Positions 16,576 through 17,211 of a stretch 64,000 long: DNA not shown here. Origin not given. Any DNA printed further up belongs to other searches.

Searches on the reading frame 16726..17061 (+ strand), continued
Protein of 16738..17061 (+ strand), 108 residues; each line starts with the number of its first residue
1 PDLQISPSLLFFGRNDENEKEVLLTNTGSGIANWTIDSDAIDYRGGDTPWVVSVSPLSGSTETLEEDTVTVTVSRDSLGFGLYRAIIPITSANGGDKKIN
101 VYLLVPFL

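Call 72: search_protein_families(library=ncbifam, proteins=[window:16738-17061:+], max_evalue=10)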
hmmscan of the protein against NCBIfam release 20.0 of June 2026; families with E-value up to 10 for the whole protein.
window:16738-17061:+ (108 aa): 1 family
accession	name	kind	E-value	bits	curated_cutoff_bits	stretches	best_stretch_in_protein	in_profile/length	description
NF012200.0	choice_anch_D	domain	0.0096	16.4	45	1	3-92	17-104/108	choice-of-anchor D domain-containing protein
